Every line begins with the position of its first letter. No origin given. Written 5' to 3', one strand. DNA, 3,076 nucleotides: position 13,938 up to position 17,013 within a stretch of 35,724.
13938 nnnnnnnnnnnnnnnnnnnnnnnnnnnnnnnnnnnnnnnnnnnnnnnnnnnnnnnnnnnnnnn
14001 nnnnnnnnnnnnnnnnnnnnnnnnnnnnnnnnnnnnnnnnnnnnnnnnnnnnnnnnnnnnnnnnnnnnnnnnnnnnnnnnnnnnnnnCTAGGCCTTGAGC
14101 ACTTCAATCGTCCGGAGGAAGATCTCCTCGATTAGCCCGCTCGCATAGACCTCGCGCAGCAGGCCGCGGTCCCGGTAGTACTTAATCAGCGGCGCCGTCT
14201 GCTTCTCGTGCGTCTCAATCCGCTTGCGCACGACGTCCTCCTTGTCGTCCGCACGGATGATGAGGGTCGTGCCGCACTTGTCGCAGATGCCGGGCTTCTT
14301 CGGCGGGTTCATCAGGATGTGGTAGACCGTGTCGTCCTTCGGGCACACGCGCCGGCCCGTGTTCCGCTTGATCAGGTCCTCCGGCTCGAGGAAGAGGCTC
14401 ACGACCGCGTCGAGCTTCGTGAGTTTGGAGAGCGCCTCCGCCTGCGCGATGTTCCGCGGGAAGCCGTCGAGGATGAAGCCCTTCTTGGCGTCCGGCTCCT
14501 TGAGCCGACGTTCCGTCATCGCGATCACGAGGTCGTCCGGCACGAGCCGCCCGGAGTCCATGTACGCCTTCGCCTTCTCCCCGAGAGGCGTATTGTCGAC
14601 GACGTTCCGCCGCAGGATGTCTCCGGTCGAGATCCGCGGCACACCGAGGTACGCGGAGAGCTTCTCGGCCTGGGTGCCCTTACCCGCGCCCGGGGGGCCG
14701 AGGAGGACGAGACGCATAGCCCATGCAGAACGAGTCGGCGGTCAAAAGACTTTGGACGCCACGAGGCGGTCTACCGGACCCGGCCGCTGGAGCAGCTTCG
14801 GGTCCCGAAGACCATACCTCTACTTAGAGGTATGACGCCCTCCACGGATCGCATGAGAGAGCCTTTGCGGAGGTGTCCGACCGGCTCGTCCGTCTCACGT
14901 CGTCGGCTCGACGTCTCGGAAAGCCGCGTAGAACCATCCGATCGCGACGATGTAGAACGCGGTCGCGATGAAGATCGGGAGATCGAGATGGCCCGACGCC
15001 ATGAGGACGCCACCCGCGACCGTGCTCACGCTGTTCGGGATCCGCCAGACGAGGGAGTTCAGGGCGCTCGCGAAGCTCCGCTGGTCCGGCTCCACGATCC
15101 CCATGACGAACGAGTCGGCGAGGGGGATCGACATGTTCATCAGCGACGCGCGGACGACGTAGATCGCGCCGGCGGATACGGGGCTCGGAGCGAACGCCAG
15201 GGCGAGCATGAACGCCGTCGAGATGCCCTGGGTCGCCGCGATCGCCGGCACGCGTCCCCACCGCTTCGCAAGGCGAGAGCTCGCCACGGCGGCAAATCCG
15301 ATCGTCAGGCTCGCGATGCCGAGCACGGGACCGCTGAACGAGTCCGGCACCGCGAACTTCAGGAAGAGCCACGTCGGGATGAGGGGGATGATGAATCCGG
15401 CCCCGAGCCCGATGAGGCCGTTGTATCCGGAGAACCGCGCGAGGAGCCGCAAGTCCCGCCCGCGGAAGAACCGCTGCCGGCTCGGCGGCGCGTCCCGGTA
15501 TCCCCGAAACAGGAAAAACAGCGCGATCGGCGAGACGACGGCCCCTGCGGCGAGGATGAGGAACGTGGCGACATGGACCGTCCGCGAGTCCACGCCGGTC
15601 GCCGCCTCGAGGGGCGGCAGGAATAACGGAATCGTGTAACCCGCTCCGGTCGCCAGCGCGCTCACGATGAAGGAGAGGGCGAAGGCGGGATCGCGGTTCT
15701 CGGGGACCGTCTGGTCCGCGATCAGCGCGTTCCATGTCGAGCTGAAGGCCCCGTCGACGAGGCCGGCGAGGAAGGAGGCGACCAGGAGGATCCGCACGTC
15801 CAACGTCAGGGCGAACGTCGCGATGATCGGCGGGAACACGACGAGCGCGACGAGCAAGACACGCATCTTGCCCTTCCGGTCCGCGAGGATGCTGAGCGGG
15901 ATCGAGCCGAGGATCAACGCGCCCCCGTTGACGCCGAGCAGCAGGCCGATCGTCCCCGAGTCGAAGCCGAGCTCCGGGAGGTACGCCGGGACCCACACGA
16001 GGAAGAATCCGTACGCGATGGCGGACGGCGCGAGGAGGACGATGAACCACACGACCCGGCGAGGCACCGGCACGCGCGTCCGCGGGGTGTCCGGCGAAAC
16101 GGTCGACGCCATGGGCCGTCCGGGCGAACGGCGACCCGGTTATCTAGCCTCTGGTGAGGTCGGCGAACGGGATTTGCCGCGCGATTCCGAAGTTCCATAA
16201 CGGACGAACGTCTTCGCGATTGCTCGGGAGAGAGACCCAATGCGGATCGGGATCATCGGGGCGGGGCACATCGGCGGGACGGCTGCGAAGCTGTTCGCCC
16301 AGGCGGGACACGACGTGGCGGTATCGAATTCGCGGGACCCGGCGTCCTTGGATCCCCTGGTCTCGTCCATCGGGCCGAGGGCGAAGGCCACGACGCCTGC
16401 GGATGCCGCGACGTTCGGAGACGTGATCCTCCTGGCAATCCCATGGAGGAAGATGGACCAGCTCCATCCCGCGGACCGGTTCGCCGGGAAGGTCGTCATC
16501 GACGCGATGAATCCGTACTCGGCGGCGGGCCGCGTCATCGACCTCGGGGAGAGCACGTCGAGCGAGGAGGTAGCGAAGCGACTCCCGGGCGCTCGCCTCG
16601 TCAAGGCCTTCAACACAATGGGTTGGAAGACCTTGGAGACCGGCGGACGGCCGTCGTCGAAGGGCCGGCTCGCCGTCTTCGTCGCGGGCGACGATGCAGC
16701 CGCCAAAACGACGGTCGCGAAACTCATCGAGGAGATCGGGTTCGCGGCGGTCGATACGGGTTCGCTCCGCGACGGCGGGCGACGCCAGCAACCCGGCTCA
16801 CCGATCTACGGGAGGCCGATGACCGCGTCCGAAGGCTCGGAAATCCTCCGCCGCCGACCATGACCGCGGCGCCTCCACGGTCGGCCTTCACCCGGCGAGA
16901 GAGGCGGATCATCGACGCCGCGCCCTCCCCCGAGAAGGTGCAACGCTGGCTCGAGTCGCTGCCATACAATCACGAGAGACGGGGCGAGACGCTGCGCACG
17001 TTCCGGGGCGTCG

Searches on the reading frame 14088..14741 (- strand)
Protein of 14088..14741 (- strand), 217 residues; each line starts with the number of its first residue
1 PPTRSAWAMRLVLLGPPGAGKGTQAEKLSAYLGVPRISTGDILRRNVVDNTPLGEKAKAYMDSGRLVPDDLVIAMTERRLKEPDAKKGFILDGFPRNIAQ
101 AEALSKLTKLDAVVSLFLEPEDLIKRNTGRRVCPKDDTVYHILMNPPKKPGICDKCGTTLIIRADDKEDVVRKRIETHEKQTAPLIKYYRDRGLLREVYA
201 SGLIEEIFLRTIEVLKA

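Call 48: search_protein_families(library=pfam, proteins=[window:14088-14741:-], max_evalue=0.0001)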
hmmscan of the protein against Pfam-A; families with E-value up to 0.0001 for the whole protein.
window:14088-14741:- (217 aa): 4 families
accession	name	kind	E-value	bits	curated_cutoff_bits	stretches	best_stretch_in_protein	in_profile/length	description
PF00406.28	ADK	-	2.5e-47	161.2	26.8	1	13-193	1-150/151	Adenylate kinase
PF13207.12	AAA_17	-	2.7e-26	92.9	27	1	14-131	1-123/136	AAA domain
PF05191.20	ADK_lid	-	1.8e-15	56.9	26.6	1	130-165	1-36/36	Adenylate kinase, active site lid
PF13238.12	AAA_18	-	2.7e-05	25.1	29.4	1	12-133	2-114/128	AAA domain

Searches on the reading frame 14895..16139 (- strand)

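Call 48: search_protein_families(library=pfam, proteins=[window:14895-16139:-], max_evalue=0.0001)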
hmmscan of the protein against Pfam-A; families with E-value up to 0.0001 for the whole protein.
window:14895-16139:- (414 aa): 1 family
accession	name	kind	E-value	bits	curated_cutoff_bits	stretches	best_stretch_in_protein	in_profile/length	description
PF07690.21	MFS_1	-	2.3e-22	79.8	33.4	2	37-225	6-185/347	Major Facilitator Superfamily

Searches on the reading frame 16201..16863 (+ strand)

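Call 49: search_protein_families(library=pfam, proteins=[window:16201-16863:+], max_evalue=0.0001)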
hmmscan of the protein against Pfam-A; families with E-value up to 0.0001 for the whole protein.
window:16201-16863:+ (220 aa): 3 families
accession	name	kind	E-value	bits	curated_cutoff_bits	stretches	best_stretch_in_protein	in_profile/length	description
PF03807.23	F420_oxidored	-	6.6e-20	71.9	21.6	1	15-105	1-94/94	NADP oxidoreductase coenzyme F420-dependent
PF03446.21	NAD_binding_2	-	1.5e-06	28.7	21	1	15-180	1-153/161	NAD binding domain of 6-phosphogluconate dehydrogenase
PF10727.15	Rossmann-like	-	5.8e-05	23.3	23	0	14-87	15-87/131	Rossmann-like domain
